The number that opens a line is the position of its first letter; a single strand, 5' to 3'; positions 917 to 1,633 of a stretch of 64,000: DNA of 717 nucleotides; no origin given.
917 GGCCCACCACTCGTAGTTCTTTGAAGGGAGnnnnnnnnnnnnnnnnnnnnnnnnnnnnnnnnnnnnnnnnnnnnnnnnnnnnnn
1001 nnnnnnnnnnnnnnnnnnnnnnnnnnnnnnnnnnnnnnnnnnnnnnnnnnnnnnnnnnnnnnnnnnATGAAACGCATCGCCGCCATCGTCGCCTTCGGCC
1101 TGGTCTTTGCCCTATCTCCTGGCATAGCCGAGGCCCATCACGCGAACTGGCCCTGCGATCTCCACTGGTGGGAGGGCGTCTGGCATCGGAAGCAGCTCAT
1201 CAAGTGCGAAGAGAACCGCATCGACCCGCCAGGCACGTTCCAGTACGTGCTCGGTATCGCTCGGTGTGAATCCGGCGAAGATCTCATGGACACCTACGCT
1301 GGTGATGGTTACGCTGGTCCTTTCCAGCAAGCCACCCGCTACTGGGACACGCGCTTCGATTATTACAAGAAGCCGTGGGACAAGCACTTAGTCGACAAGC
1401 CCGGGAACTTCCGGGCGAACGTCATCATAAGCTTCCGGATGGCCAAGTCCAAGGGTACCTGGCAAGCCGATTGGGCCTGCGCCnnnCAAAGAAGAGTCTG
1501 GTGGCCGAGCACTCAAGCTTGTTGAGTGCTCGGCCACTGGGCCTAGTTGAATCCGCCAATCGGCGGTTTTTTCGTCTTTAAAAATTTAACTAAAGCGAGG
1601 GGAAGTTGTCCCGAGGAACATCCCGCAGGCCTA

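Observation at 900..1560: High-GC secreted Rpf-like transglycosylase cassette bracketed by R1 repeats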

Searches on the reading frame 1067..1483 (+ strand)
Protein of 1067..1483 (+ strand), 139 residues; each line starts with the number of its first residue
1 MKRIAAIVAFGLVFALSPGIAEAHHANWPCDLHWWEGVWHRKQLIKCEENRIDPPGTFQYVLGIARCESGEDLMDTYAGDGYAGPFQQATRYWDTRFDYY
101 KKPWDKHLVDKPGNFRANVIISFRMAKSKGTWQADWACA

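Call 5: search_protein_families(library=pfam, proteins=[window:1067-1483:+], max_evalue=1)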
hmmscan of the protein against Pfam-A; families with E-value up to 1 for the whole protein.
window:1067-1483:+ (139 aa): 1 family
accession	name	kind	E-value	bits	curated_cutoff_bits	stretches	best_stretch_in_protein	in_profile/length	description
PF06737.19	Transglycosylas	-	0.0053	17.8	27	1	64-95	10-40/77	Transglycosylase-like domain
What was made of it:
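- On Pfam PF06737 Transglycosylase-like (Rpf) domain: 17.8 bits, E 0.0053, covering residues 64-95 only (call 5).
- Closest known: Rpf. Different: It falls below Pfam's threshold (17.8 against 27 bits, call 5).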

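Call 6: search_protein_families(library=ncbifam, proteins=[window:1067-1483:+], max_evalue=1)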
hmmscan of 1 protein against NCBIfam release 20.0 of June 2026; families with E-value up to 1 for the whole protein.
window:1067-1483:+ (139 aa): 0 families
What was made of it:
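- Tried and rejected: NCBIfam gave no hit (call 6).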

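Call 11: find_homologous_proteins(query=window:1067-1483:+, max_evalue=0.001)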
Query window:1067-1483:+ (139 aa): 5 proteins with E <= 0.001 among 8 candidates.
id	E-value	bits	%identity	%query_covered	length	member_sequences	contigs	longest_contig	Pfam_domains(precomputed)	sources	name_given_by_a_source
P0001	3.0e-78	279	82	100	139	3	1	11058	-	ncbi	-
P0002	5.0e-34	135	54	84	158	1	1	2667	-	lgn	-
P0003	1.3e-22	98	45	96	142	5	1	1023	-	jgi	-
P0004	3.1e-22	97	51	76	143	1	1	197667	-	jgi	jgi:hypothetical protein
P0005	1.2e-21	95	44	94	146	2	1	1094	-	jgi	jgi:hypothetical protein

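Call 12: search_solved_structures(query=window:1067-1483:+, max_evalue=10, show_alignments=3)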
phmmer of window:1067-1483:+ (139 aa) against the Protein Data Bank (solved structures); distinct sequences matched with E-value up to 10: 3.
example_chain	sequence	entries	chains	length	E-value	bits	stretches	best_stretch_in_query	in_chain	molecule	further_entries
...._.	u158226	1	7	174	1.5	11.8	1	92-135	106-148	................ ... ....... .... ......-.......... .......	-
9bgu_A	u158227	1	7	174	1.6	11.8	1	92-135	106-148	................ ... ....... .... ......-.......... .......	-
9bgq_A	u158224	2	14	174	1.6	11.7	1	92-135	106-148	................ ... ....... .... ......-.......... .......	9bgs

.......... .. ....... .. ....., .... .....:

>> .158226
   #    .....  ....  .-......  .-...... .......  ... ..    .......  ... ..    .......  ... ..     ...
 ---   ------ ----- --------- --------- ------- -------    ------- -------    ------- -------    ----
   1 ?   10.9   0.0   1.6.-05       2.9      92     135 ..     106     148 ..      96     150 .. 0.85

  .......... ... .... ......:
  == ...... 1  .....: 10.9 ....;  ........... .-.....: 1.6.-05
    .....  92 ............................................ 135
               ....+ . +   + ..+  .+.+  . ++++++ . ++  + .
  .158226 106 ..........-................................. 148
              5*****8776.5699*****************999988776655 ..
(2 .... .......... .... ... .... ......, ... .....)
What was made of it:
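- Tried and rejected: A single-sequence search of the PDB gave only noise (call 12).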

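Call 15: search_solved_structures(query=A1, max_evalue=10, show_alignments=4)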
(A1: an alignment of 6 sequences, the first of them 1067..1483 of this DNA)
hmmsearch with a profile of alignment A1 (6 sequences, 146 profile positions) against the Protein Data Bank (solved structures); distinct sequences matched with E-value up to 10: 7.
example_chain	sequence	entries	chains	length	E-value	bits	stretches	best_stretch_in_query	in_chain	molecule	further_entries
3vrd_A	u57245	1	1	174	0.55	13.1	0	73-118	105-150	Flavocytochrome c heme subunit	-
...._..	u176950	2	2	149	0.67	12.8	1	48-79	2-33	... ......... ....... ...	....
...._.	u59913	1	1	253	0.9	12.4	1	79-140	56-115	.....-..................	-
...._B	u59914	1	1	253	0.9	12.4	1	79-140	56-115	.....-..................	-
4uf0_A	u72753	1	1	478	1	12.2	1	48-116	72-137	HISTONE DEMETHYLASE UTY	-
3zli_A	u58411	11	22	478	1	12.2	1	48-116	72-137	HISTONE DEMETHYLASE UTY | UBIQUITOUSLY TRANSCRIBED TETRATRICOPEPTIDE REPEAT PROTEIN Y-LINKED TRANSCRIPT VARIANT 57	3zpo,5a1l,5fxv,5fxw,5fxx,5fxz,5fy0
4uf0_B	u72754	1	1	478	1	12.2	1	48-116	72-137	HISTONE DEMETHYLASE UTY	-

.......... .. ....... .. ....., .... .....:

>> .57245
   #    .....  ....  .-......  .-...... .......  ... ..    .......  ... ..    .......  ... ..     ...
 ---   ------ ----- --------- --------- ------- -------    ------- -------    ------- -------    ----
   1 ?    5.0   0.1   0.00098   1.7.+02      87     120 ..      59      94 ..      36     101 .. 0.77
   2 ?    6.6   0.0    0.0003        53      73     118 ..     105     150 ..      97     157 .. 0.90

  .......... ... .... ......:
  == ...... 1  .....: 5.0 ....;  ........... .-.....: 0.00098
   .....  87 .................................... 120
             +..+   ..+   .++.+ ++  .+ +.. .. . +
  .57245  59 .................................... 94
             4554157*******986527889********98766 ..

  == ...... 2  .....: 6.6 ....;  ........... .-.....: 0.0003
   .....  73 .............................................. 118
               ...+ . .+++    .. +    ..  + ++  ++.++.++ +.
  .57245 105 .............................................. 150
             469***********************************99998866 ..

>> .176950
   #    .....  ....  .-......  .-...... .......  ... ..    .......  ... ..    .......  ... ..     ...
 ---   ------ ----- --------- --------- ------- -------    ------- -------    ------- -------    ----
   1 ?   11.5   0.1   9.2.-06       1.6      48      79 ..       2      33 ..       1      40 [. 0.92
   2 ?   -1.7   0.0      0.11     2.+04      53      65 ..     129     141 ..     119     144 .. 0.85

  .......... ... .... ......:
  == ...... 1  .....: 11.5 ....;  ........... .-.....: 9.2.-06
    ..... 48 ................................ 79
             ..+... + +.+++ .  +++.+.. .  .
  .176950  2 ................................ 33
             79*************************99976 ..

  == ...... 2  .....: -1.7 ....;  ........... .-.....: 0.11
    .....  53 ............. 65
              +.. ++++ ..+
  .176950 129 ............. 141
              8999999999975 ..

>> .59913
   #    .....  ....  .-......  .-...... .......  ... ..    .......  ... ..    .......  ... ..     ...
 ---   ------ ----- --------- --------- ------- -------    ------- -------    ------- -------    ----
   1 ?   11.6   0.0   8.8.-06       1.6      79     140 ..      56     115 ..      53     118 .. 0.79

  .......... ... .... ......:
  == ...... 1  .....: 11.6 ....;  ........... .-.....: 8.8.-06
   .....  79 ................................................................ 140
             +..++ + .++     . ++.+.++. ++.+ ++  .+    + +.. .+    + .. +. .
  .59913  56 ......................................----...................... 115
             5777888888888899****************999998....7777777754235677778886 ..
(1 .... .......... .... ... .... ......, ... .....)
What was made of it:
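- Tried and rejected: The 6-sequence profile did the same (call 15).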

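Call 16: search_protein_families(library=pfam, alignment_id=A1, max_evalue=1)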
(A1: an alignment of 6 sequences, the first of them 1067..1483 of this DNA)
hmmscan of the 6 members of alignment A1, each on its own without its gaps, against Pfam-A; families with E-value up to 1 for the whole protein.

A. member 1, window:1067-1483:+ (139 aa): 1 family
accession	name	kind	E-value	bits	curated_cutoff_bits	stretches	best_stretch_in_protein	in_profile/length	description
PF06737.19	Transglycosylas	-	0.0053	17.8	27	1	64-95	10-40/77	Transglycosylase-like domain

B. families by the number of members that match (of 6 scanned): 4 families
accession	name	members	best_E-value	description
PF06737.19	Transglycosylas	4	0.0003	Transglycosylase-like domain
PF01464.25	SLT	3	0.00013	Transglycosylase SLT domain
PF18896.5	SLT_3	1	0.018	Lysozyme like domain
PF00976.23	ACTH_domain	1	0.85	Corticotropin ACTH domain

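Call 18: find_encoding_contigs(protein=P0001, flank=6000)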
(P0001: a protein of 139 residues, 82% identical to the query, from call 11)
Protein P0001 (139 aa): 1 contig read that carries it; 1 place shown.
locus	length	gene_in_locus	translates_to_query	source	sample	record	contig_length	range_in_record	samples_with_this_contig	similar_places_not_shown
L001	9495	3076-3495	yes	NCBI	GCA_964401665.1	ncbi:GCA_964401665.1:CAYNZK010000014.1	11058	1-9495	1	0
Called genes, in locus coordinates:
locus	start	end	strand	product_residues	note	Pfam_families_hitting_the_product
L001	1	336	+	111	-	?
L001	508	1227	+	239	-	PF03462:PCRF, PF00472:RF-1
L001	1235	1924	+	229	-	PF00005:ABC_tran, PF13304:AAA_21 (faint)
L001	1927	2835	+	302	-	PF18075:FtsX_ECD, PF02687:FtsX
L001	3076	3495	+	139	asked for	-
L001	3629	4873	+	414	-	PF00535:Glycos_transf_2, PF21969:MGS_GT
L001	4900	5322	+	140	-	PF23951:DUF7282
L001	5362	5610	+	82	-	-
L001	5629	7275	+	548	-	PF01565:FAD_binding_4, PF02913:FAD-oxidase_C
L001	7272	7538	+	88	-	PF00708:Acylphosphatase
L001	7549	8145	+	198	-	PF01161:PBP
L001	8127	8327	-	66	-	-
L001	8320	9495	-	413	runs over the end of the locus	PF22422:MGH1-like_GH, PF06202:GDE_C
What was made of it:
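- L001 has the same synteny (call 18). The gene lies directly downstream of ftsX, whose extracellular domain is present (calls 5, 18).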

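Call 19: find_encoding_contigs(protein=window:1067-1483:+, flank=6000)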
Protein window:1067-1483:+ (139 aa): no gene with exactly this product is on record in the collection.
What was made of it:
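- Tried and rejected: The exact protein is not on record in the assembly index (call 19).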

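Call 23: find_encoding_contigs(protein=P0004, flank=8000)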
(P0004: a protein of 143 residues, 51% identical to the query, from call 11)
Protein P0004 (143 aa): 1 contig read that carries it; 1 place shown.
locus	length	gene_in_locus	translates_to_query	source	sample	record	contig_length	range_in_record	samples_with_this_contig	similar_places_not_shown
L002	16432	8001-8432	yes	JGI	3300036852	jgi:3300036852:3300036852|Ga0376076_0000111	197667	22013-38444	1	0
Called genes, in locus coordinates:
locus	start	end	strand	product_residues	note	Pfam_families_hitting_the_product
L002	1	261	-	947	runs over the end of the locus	PF18921:Cyanophycin_syn, PF02786:CPSase_L_D2, PF08443:RimK (faint), PF13549:ATP-grasp_5 (weak), PF08245:Mur_ligase_M, PF02875:Mur_ligase_C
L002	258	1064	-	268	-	PF03575:Peptidase_S51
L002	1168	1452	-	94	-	-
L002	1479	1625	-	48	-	-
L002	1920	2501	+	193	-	PF07336:ABATE (weak), PF11706:zf-CGNR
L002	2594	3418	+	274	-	-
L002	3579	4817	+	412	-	PF01769:MgtE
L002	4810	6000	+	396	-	PF01895:PhoU, PF02080:TrkA_C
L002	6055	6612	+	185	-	PF01037:AsnC_trans_reg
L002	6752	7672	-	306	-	PF02401:LYTB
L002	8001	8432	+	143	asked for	-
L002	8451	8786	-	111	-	-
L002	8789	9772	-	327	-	PF01544:CorA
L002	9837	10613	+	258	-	PF00583:Acetyltransf_1, PF13673:Acetyltransf_10, PF13508:Acetyltransf_7, PF08445:FR47 (weak), PF13527:Acetyltransf_9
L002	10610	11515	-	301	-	PF00293:NUDIX, PF00300:His_Phos_1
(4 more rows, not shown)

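Call 24: find_encoding_contigs(protein=P0002, flank=3000)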
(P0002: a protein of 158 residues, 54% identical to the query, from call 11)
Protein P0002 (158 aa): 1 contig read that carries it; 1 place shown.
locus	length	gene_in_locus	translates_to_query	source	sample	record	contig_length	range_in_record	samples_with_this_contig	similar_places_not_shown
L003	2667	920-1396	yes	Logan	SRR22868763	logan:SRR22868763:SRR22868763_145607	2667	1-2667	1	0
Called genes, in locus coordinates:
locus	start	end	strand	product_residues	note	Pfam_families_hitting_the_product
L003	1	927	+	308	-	?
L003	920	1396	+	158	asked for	-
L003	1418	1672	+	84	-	-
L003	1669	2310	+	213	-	PF05866:RusA (weak)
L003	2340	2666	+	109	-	?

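Call 25: search_protein_representatives(alignment_id=A1)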
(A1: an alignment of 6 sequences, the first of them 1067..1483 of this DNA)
Query: 6 sequences, 146 profile positions. Proteins with E-value up to 0.001 (for the whole library): 503; up to 1e-10: 166; up to 1e-30: 4. The best 150 are listed.
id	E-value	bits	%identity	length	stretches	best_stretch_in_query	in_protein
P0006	8.7e-41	155.2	-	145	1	14-143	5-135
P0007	9.9e-38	145.3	-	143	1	13-146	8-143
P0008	1.1e-32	129.0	-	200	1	13-146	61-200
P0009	2.6e-32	127.7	-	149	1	10-145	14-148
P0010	1.4e-29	118.9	-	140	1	9-146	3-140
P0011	3.9e-29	117.4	-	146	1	1-146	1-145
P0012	5.6e-28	113.6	-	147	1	7-146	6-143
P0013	1.8e-27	112.0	-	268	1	32-135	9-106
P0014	2.7e-27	111.4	-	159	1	1-92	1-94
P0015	5.0e-27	110.6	-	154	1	5-144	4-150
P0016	7.9e-27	109.9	-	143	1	4-146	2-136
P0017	2.9e-26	108.1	-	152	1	9-143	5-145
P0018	3.1e-26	108.0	-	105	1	8-102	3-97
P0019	3.2e-26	108.0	-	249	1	32-146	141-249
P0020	2.1e-25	105.3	-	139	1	12-145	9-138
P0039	6.7e-22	93.9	-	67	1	81-146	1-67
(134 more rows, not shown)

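Call 31: search_protein_families(library=pfam, alignment_id=A2, max_evalue=0.01)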
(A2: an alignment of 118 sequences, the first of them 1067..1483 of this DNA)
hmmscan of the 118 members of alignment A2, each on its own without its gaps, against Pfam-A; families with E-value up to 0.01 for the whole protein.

A. member 1, window:1067-1483:+ (139 aa): 1 family
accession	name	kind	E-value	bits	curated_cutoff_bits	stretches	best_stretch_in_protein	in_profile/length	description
PF06737.19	Transglycosylas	-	0.0053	17.8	27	0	64-95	10-40/77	Transglycosylase-like domain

B. families by the number of members that match (of 118 scanned): 6 families
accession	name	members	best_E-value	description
PF06737.19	Transglycosylas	29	1.8e-06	Transglycosylase-like domain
PF01464.25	SLT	22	1.8e-06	Transglycosylase SLT domain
PF18896.5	SLT_3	4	0.00024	Lysozyme like domain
PF25139.2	LysM14_C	1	0.0025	Secreted LysM effector LysM14, C-terminal domain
PF08227.16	DASH_Hsk3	1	0.0061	DASH complex subunit Hsk3 like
PF10590.14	PNP_phzG_C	1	0.0076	Pyridoxine 5'-phosphate oxidase C-terminal dimerisation region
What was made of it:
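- On Pfam PF06737 Transglycosylase-like (Rpf) domain: 29 of 118 relatives give E < 0.01, best 1.8e-6 (call 31).
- On SLT domain lytic transglycosylases (PF01464): 22 of 118 relatives have weak hits (call 31).
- Closest known: Rpf. Different: Only 29 of 118 family members give even a weak PF06737 hit (call 31).
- Closest known: Family-1 lytic transglycosylases. Same: 22 of 118 family members give weak SLT hits (call 31).
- Family members hit SLT almost as often as Rpf (22 against 29 of 118, call 31), so the sub-family assignment is soft.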

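Call 32: search_solved_structures(query=A2, max_evalue=10, show_alignments=3)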
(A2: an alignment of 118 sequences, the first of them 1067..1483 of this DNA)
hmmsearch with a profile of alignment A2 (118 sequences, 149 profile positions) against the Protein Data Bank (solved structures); distinct sequences matched with E-value up to 10: 219 (the best 60 are shown).
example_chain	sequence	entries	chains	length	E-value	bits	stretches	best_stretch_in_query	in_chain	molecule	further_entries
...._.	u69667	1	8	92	2.1e-05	27.6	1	71-147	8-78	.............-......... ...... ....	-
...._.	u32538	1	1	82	2.2e-05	27.5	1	71-145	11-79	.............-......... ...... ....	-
2fbd_A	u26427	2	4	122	2.7e-05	27.3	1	67-142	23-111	Lysozyme 1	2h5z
4kl7_A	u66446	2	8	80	0.00042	23.4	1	71-146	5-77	Resuscitation-promoting factor RpfB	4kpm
1ip3_A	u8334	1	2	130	0.0005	23.1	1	68-145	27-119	LYSOZYME C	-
6t5s_A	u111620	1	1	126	0.0006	22.9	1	67-142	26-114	Lysozyme C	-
2bqh_A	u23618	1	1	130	0.00082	22.4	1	68-145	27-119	LYSOZYME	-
1gbo_A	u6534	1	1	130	0.00096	22.2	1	68-145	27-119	LYSOZYME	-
1gfu_A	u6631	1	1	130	0.0012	21.9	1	68-145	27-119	LYSOZYME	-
2bqm_A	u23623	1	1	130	0.0012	21.9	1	68-145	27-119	LYSOZYME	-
1xsf_A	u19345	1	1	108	0.0012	21.9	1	71-146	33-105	Probable resuscitation-promoting factor rpfB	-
4emn_A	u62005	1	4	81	0.0013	21.8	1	71-146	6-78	Probable resuscitation-promoting factor rpfB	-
1gfv_A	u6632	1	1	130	0.0013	21.8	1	68-145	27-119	LYSOZYME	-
1gf5_A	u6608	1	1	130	0.0014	21.7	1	68-145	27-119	LYSOZYME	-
1gfr_A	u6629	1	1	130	0.0014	21.7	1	68-145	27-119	LYSOZYME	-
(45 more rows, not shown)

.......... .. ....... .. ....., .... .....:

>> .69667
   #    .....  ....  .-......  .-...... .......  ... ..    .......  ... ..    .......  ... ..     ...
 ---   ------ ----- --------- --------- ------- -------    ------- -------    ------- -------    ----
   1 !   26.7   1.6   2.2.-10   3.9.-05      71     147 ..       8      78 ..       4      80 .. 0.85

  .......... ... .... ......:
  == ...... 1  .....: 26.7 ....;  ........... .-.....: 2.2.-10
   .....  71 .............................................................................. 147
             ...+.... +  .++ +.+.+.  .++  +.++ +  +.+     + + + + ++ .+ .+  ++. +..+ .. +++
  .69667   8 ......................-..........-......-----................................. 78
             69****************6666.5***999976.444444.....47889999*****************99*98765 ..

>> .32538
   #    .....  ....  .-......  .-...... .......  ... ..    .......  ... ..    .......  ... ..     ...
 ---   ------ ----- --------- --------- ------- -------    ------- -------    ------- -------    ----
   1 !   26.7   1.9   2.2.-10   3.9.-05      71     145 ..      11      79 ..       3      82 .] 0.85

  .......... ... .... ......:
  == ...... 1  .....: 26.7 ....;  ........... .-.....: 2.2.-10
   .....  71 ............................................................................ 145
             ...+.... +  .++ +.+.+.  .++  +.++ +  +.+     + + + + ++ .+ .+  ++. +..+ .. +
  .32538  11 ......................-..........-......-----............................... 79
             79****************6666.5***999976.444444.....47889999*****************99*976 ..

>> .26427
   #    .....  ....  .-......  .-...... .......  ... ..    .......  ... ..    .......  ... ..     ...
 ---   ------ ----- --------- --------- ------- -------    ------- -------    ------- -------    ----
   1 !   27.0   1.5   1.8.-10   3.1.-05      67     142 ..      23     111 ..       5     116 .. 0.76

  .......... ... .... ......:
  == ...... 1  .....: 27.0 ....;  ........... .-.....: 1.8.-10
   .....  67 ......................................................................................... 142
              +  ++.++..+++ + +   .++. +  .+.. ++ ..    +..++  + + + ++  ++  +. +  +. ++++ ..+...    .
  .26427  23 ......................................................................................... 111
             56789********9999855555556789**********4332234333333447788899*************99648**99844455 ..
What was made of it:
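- On C-type lysozyme (GH22): The profile hits GH22 lysozymes at E about 3e-5 (call 32).
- The profile of 118 members matches RpfC (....) at E 2.1e-5, RpfB at 4e-4 and c-type lysozymes at about 3e-5, over the whole Rpf domain (call 32).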
